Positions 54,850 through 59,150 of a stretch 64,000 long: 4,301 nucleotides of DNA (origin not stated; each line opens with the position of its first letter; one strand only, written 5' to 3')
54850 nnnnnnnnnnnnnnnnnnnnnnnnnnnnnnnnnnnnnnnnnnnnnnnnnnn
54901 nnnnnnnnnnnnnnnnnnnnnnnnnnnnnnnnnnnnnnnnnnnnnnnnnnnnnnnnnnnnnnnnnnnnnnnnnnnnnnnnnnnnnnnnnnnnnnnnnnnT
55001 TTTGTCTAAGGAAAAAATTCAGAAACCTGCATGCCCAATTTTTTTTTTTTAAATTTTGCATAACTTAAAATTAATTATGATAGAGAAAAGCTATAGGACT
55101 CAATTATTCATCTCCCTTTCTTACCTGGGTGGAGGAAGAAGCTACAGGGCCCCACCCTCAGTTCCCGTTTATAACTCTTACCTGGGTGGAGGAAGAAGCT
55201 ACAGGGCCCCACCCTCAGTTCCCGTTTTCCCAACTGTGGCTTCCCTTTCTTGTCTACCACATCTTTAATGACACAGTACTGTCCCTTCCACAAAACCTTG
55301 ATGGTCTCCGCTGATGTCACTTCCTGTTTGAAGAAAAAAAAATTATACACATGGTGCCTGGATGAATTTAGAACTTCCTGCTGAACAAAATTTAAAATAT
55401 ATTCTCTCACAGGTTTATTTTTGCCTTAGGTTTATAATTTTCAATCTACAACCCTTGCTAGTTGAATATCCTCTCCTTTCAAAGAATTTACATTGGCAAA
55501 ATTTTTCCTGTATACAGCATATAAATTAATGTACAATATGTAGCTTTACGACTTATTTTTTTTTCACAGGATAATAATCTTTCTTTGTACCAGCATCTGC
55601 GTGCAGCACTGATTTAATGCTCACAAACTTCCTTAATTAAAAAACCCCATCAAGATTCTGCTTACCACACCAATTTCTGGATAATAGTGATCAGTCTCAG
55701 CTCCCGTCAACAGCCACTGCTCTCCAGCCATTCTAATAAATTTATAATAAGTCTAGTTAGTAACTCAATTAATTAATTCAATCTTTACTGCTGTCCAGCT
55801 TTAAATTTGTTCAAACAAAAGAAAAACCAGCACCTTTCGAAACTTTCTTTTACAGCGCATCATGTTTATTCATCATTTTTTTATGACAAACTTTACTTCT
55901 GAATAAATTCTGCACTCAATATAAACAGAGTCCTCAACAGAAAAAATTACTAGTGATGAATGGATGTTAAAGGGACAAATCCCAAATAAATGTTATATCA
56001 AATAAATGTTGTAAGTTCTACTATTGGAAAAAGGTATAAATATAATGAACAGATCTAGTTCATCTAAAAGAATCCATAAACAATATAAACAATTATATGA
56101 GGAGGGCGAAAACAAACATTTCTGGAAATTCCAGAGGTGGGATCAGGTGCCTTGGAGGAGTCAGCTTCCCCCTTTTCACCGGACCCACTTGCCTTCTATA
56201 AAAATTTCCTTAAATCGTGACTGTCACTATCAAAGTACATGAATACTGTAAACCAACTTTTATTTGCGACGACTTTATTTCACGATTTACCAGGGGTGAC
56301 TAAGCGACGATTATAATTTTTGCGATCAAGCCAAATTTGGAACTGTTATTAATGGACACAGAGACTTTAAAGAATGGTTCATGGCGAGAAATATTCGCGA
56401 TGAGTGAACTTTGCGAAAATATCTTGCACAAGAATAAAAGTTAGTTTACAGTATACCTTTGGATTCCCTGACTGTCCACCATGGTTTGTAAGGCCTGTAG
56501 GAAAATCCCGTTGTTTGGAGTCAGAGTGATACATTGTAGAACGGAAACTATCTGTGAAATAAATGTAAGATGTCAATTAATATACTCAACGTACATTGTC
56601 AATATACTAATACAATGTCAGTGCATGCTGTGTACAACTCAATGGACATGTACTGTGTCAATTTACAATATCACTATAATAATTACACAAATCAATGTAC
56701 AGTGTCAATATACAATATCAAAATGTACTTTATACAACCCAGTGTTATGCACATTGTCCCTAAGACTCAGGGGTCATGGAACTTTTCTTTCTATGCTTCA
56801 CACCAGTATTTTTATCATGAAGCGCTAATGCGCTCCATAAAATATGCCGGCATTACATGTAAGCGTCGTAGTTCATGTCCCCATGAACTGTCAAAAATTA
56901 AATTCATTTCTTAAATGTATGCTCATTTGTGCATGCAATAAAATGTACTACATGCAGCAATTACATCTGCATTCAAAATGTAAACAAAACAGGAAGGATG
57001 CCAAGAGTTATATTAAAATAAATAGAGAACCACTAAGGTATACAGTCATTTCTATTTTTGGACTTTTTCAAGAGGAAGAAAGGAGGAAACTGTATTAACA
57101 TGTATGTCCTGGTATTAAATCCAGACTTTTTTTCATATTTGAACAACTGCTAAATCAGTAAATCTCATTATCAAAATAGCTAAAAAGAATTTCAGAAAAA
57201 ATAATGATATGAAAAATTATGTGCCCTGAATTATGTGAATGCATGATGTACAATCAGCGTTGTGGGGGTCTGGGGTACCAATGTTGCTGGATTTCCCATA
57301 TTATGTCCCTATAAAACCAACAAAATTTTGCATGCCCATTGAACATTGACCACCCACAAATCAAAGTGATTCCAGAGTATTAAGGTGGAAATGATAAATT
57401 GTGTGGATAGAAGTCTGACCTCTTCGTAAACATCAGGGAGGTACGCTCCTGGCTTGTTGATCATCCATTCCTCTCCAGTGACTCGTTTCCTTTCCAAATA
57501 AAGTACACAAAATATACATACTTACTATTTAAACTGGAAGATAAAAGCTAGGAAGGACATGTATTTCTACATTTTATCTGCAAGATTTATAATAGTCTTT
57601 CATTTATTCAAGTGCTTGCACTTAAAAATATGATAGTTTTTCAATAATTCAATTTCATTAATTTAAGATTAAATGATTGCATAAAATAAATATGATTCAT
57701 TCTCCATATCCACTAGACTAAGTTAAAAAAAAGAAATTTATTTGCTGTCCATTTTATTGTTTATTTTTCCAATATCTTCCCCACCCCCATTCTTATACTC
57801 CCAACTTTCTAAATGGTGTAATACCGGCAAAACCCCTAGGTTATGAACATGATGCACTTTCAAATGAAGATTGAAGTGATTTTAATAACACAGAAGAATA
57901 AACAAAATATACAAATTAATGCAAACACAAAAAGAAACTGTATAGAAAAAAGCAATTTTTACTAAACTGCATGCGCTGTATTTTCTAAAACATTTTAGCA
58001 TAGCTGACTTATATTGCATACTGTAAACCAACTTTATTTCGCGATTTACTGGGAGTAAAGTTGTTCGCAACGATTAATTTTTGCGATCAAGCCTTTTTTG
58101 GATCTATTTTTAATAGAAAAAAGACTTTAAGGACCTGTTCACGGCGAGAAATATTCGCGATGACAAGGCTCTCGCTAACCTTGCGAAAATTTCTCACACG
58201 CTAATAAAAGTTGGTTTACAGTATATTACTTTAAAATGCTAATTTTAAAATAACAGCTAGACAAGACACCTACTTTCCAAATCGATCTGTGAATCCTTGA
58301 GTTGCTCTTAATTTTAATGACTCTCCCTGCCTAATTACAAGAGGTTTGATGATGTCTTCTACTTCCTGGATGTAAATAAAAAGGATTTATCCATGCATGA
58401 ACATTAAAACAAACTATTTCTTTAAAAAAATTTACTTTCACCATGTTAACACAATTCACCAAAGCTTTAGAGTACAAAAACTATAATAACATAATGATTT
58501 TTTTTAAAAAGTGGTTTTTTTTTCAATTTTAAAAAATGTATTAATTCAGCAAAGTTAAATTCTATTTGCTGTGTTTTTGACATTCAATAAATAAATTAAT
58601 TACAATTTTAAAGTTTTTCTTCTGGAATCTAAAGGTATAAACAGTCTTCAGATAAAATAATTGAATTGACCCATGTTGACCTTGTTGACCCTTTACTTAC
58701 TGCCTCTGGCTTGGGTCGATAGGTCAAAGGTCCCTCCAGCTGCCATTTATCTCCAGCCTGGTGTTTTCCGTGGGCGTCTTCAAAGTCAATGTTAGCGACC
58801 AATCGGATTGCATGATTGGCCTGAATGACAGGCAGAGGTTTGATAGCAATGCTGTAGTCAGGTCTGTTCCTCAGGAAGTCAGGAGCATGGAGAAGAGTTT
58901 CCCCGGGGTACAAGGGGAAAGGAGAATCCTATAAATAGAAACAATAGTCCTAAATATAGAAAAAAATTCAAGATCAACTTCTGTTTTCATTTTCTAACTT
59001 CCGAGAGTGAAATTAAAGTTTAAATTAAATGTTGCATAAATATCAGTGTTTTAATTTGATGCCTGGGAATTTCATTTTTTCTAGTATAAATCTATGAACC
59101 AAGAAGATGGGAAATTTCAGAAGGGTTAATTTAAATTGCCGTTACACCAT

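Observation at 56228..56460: TA-flanked MITE inserted within 5 nt of the MVP exon 7 donor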

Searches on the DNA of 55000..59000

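Call 52: search_rna_families(source=window, start=55000, end=59000, threshold=evalue, max_evalue=1)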
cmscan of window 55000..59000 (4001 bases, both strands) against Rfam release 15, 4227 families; matches with E-value up to 1: 0.
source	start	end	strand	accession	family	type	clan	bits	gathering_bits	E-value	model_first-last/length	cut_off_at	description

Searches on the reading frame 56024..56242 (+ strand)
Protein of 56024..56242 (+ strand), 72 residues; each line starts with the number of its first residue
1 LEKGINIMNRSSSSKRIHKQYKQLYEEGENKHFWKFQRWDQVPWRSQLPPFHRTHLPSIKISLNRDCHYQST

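Call 18: find_encoding_contigs(protein=window:56024-56242:+, flank=10000, max_places=10)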
Protein window:56024-56242:+ (72 aa): no gene with exactly this product is on record in the collection.

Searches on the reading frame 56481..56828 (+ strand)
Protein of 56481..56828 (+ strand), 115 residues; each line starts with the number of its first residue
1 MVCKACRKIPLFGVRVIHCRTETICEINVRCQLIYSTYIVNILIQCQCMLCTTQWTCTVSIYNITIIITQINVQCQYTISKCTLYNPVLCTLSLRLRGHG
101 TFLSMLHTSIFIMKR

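Call 17: find_encoding_contigs(protein=window:56481-56828:+, flank=10000, max_places=10)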
Protein window:56481-56828:+ (115 aa): no gene with exactly this product is on record in the collection.

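Call 45: find_homologous_proteins(query=window:56481-56825:+, max_evalue=0.001)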
Query window:56481-56825:+: 1 candidates shared short words with the query, none scored E <= 0.001.
